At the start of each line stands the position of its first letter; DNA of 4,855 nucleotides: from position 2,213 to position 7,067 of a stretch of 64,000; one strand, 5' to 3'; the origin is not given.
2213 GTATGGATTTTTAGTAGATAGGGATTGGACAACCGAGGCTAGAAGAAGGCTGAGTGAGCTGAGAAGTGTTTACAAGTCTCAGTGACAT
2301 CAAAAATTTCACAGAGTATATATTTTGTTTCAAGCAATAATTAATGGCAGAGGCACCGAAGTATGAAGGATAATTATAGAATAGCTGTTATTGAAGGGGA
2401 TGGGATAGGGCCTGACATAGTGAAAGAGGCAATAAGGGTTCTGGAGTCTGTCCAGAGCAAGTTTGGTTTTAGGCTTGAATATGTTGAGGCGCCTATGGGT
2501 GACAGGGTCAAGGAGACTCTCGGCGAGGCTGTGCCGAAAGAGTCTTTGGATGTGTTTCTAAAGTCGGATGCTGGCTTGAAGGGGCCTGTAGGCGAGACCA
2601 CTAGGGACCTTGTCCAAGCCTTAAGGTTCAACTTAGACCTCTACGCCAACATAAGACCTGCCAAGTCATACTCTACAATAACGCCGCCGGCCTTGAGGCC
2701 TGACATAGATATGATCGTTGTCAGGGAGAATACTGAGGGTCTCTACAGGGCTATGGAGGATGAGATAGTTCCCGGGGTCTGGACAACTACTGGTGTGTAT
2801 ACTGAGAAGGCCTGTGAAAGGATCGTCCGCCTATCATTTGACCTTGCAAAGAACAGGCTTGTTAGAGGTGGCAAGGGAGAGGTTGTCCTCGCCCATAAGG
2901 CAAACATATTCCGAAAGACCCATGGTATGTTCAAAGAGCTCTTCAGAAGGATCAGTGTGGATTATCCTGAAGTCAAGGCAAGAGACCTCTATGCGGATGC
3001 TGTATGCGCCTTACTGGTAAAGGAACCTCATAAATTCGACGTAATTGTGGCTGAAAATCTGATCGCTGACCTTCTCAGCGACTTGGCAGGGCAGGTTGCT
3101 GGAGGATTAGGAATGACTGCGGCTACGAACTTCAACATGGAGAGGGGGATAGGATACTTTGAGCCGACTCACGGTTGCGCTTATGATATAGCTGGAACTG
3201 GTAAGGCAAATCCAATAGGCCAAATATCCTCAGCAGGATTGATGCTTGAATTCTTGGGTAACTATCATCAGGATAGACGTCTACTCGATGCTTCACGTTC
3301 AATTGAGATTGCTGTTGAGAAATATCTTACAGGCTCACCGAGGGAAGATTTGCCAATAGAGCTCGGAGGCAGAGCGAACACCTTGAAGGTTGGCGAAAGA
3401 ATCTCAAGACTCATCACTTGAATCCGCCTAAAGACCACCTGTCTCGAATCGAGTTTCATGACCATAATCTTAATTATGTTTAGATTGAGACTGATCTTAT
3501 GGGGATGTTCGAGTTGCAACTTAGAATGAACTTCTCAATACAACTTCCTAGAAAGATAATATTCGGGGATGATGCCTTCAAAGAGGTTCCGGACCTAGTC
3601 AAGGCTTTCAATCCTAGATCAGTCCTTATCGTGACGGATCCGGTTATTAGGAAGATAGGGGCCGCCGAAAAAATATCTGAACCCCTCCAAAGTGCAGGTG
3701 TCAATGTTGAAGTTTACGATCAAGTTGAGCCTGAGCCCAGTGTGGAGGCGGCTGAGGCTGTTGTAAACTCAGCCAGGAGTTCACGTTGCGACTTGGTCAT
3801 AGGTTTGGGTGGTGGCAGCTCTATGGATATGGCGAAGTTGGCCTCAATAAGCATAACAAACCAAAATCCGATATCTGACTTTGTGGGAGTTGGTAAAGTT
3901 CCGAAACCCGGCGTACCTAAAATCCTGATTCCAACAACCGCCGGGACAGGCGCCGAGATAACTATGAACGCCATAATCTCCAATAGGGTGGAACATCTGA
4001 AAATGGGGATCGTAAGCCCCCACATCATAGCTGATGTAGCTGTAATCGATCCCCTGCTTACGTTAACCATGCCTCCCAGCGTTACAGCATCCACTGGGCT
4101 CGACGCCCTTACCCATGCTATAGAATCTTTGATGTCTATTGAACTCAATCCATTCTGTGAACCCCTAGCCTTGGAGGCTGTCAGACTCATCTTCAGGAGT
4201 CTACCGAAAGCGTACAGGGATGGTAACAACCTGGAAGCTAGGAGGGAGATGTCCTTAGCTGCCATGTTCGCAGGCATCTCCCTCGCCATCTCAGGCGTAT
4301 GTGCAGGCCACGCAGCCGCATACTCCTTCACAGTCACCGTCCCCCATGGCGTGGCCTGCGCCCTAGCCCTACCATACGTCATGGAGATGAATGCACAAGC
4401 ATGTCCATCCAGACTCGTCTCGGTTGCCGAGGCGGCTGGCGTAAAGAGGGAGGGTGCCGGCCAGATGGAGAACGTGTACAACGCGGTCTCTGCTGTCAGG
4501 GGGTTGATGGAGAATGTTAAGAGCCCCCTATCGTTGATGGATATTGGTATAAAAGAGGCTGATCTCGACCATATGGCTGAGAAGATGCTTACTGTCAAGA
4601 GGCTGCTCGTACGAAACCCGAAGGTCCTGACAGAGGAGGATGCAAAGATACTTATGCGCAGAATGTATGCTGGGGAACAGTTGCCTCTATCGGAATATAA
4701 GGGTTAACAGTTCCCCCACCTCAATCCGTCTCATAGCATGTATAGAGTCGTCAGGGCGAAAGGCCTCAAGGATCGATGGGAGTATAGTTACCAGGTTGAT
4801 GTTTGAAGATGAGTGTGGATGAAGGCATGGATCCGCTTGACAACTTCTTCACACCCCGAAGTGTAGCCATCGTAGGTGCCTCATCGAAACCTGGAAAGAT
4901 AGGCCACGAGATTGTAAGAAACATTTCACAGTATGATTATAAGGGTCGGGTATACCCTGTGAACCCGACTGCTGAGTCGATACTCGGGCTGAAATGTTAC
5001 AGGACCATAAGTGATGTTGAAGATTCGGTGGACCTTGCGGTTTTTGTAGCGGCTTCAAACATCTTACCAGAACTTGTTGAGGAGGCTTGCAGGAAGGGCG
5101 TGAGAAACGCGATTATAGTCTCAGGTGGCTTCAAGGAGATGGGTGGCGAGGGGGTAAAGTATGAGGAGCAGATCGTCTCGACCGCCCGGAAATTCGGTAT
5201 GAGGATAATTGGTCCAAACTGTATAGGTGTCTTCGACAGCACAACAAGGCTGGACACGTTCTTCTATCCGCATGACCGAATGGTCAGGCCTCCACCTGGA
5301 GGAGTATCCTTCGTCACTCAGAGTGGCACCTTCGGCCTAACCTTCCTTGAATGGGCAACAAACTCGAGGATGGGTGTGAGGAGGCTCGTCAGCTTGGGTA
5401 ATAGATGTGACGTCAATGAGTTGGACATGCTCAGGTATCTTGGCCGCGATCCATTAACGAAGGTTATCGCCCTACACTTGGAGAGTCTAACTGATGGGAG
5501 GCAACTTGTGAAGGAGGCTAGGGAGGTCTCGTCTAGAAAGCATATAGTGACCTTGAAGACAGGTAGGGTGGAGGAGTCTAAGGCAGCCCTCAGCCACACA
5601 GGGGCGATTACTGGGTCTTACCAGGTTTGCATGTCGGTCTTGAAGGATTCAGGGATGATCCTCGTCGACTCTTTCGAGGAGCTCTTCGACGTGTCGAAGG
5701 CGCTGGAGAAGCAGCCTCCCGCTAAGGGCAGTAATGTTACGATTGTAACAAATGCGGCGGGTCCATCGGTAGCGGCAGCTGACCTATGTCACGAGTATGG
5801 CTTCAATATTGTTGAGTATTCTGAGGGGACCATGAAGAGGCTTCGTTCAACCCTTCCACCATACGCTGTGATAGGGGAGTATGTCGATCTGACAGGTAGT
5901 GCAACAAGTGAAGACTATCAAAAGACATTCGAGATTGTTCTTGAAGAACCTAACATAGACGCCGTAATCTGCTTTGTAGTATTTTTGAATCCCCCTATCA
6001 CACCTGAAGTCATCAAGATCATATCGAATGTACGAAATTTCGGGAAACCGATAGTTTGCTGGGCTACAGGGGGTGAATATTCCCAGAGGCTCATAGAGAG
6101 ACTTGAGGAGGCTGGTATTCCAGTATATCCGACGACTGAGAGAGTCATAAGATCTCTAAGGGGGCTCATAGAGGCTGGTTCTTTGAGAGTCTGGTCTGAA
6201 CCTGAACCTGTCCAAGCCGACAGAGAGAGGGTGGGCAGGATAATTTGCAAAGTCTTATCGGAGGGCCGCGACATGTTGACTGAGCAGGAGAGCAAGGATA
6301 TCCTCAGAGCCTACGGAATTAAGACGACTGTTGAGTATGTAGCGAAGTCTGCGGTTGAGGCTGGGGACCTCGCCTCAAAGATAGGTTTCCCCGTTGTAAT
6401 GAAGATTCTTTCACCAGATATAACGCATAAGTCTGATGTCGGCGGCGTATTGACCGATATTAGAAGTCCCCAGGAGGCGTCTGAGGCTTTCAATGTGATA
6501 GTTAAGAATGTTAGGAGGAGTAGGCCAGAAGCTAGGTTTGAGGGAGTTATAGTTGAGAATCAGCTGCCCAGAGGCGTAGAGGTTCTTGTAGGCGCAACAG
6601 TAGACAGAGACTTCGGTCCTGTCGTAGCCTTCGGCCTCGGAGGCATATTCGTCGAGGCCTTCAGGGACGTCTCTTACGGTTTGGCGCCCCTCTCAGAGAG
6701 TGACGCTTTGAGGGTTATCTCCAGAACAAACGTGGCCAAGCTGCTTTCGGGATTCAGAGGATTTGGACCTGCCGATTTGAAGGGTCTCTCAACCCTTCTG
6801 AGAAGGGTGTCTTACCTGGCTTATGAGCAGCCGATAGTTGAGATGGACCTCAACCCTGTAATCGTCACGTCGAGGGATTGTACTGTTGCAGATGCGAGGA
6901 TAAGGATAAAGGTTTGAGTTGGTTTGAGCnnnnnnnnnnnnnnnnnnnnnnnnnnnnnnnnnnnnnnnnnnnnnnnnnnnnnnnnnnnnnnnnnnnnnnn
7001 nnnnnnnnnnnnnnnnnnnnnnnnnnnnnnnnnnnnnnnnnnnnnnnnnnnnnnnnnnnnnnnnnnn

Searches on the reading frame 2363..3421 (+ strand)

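Call 55: search_protein_families(library=pfam, proteins=[window:2363-3421:+], max_evalue=0.00001)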
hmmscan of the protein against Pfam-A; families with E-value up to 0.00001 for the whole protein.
window:2363-3421:+ (352 aa): 1 family
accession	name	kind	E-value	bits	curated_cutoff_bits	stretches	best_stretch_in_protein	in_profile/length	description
PF00180.25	Iso_dh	-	1.3e-78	265.2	27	1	7-324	2-325/348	Isocitrate/isopropylmalate dehydrogenase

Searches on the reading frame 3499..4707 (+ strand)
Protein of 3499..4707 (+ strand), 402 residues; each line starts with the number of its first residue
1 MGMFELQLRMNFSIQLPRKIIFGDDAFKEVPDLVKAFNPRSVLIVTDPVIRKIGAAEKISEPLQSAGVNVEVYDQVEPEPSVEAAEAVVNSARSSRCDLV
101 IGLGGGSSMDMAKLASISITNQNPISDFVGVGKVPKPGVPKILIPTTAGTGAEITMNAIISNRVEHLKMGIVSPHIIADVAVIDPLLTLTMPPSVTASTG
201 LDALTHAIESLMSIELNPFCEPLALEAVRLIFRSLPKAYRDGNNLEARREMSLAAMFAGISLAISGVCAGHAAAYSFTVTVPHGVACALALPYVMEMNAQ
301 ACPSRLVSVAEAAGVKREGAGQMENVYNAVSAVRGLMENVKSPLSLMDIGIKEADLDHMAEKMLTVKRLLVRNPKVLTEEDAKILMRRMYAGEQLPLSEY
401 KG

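Call 55: search_protein_families(library=pfam, proteins=[window:3499-4707:+], max_evalue=0.00001)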
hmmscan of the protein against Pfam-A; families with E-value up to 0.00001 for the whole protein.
window:3499-4707:+ (402 aa): 3 families
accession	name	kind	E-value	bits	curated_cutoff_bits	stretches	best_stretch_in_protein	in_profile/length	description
PF00465.25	Fe-ADH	-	4.1e-52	176.6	31.3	1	17-185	1-168/168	Iron-containing alcohol dehydrogenase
PF25137.1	ADH_Fe_C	-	1.6e-45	155.6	27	1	196-389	1-193/194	Fe-containing alcohol dehydrogenase family, C-terminal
PF13685.12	Fe-ADH_2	-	4.2e-14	53.2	28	1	22-118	2-96/149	Iron-containing alcohol dehydrogenase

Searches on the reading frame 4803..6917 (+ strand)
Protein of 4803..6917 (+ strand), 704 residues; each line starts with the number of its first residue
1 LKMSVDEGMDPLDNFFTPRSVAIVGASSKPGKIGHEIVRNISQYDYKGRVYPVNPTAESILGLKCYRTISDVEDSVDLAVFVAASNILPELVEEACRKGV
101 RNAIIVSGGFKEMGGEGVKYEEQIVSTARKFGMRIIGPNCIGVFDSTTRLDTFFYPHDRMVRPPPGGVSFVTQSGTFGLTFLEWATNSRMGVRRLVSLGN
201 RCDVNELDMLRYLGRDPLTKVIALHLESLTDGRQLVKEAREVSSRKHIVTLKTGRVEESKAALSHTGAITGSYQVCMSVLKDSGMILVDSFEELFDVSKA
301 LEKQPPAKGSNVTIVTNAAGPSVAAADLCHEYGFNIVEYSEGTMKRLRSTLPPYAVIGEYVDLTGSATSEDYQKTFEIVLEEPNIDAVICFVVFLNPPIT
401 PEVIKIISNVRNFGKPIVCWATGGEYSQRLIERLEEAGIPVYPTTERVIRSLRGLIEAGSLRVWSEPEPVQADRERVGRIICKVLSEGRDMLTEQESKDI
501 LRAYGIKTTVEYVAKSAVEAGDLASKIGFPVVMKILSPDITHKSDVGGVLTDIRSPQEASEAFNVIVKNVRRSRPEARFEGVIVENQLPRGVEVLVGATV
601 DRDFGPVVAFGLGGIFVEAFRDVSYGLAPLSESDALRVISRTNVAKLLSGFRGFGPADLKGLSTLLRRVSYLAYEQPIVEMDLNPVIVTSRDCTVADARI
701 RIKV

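Call 55: search_protein_families(library=pfam, proteins=[window:4803-6917:+], max_evalue=0.00001)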
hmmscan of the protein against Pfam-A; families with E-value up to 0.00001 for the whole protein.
window:4803-6917:+ (704 aa): 5 families
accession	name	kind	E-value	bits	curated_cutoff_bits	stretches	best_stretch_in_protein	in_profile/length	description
PF13549.11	ATP-grasp_5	-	6e-76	255.1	27.6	1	483-702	1-221/221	ATP-grasp domain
PF13607.11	Succ_CoA_lig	-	9.5e-45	152.2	27.4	1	165-301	1-138/138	Succinyl-CoA ligase like flavodoxin domain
PF13380.12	CoA_binding_2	-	3e-33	115.1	22.8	1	19-143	1-113/116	CoA binding domain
PF02629.25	CoA_binding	-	3.8e-11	44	22.3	1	18-107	3-95/97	CoA binding domain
PF19045.5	Ligase_CoA_2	-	6e-11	43.1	23.7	1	312-447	1-143/162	Ligase-CoA domain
